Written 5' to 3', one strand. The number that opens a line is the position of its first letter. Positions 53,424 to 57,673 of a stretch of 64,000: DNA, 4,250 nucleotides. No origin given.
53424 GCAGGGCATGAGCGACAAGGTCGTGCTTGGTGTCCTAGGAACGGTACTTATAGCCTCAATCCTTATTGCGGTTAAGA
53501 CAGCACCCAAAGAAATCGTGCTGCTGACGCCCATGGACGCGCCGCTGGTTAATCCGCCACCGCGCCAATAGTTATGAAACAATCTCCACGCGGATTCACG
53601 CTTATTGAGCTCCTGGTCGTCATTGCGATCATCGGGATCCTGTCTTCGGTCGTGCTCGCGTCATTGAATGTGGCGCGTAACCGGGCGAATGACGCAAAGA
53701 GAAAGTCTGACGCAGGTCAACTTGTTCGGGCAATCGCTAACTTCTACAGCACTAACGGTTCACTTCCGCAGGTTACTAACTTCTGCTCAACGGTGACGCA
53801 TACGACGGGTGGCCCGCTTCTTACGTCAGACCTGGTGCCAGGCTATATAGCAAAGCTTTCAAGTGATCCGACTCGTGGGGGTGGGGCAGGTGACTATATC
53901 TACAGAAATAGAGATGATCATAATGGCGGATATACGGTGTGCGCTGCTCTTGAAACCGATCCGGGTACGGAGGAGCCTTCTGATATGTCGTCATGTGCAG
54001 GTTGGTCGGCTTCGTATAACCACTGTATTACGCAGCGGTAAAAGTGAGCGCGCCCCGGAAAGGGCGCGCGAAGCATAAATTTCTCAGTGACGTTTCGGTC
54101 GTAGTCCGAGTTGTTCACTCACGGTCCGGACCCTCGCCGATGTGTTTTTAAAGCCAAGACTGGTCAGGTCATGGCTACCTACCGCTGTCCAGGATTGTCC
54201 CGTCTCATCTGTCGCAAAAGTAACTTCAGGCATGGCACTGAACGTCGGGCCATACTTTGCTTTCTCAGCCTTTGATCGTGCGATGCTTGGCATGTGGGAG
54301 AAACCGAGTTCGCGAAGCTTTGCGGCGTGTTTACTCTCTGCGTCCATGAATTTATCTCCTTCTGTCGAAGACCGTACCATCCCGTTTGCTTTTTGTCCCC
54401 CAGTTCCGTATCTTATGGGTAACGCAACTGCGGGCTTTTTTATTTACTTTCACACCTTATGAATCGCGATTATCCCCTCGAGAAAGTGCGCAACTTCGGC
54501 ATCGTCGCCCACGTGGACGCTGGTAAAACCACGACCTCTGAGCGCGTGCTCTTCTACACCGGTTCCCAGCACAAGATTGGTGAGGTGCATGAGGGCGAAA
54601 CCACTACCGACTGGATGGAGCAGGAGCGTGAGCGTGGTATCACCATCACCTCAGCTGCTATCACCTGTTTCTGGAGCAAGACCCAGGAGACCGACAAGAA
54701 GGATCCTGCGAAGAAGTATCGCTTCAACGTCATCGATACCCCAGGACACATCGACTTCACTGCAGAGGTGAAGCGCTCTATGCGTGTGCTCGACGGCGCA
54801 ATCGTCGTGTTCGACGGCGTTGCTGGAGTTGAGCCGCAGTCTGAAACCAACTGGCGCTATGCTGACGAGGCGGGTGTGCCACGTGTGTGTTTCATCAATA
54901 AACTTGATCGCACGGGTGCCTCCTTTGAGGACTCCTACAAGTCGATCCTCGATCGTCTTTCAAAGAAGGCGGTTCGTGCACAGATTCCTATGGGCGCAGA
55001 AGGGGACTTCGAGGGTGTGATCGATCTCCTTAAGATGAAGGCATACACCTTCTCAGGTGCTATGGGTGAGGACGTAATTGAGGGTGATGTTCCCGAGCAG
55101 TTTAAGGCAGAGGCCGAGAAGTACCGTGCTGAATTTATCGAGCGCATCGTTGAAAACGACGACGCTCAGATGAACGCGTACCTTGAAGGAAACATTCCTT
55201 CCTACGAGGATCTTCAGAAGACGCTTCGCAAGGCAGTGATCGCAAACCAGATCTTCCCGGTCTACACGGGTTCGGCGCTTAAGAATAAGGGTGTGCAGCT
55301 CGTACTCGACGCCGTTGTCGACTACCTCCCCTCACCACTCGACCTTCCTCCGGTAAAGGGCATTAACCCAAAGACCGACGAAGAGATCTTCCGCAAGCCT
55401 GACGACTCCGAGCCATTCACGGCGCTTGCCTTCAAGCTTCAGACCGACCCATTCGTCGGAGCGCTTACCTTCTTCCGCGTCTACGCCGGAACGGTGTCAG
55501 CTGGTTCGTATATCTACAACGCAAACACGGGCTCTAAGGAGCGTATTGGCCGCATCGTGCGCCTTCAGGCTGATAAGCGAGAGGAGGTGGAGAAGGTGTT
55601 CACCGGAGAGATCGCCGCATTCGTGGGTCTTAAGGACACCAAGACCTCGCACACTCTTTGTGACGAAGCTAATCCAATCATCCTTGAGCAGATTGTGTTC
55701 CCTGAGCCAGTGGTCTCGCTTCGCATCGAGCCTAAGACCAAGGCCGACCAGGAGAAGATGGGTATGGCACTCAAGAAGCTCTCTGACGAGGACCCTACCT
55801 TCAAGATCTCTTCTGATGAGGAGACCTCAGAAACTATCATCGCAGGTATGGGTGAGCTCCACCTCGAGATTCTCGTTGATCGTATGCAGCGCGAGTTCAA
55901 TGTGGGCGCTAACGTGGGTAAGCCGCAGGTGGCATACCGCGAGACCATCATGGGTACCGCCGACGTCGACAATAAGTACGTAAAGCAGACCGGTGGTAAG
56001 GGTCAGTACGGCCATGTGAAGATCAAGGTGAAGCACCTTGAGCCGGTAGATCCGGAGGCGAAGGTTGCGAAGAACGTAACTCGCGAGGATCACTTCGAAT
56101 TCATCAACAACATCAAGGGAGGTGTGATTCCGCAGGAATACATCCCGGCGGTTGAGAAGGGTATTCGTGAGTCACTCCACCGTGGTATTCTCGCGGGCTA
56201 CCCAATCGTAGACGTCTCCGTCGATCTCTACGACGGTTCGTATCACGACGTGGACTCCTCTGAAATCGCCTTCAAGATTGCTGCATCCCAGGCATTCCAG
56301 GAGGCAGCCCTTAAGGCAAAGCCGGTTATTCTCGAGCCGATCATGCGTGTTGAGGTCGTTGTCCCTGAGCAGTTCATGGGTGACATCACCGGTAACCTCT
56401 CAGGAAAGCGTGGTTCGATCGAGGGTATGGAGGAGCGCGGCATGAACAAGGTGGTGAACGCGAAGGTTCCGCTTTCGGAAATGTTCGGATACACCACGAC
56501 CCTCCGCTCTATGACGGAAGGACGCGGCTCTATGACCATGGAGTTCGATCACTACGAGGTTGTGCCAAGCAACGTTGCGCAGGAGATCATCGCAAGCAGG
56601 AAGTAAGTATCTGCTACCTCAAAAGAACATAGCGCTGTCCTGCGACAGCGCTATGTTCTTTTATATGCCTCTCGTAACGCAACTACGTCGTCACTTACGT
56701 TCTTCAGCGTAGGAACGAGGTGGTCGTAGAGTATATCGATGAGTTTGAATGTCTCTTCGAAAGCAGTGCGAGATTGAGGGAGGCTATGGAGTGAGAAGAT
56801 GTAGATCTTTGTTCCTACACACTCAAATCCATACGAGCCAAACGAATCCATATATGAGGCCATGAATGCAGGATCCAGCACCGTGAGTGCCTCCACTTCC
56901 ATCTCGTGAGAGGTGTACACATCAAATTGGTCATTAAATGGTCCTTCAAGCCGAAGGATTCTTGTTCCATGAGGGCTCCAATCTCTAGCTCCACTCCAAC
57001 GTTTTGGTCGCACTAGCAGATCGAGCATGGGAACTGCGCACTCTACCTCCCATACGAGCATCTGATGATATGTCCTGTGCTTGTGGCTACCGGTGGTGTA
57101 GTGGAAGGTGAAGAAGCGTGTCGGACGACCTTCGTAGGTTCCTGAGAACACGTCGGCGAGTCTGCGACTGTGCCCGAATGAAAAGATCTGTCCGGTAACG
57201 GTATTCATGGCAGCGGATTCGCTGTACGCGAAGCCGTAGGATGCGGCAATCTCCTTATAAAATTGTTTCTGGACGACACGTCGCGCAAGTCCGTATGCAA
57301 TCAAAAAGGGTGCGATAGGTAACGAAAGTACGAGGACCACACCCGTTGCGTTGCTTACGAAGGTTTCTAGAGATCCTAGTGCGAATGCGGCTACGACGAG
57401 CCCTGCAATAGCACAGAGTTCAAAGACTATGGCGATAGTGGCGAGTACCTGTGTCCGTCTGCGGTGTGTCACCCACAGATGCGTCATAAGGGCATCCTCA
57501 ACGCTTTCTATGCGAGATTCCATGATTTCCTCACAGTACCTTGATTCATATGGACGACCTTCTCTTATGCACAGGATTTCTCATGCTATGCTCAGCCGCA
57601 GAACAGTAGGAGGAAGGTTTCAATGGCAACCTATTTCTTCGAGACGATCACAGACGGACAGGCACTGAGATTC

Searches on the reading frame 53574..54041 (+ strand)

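Call 77: search_protein_families(library=pfam, proteins=[window:53574-54041:+], max_evalue=0.01)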
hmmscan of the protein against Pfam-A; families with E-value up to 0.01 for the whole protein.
window:53574-54041:+ (155 aa): 1 family
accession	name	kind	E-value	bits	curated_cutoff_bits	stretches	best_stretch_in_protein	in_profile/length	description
PF07963.17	N_methyl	-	2.4e-09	36.8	21.2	1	6-28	5-27/27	Prokaryotic N-terminal methylation motif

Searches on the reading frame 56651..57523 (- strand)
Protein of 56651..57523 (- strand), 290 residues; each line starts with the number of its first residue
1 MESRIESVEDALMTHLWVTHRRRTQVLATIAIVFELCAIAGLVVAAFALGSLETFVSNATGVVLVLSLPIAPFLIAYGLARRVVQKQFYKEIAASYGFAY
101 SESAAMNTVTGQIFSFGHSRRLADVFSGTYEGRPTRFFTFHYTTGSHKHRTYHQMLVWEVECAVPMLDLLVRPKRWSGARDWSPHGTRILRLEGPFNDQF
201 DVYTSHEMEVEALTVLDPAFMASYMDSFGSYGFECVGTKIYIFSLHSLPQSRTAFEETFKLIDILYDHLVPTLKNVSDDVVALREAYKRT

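Call 77: search_protein_families(library=pfam, proteins=[window:56651-57523:-], max_evalue=0.01)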
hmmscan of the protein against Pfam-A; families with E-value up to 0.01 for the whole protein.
window:56651-57523:- (290 aa): 1 family
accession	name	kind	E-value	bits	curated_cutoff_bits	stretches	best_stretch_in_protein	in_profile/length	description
PF11335.13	DUF3137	-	0.00048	20.4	26.1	1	189-259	41-111/139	Protein of unknown function (DUF3137)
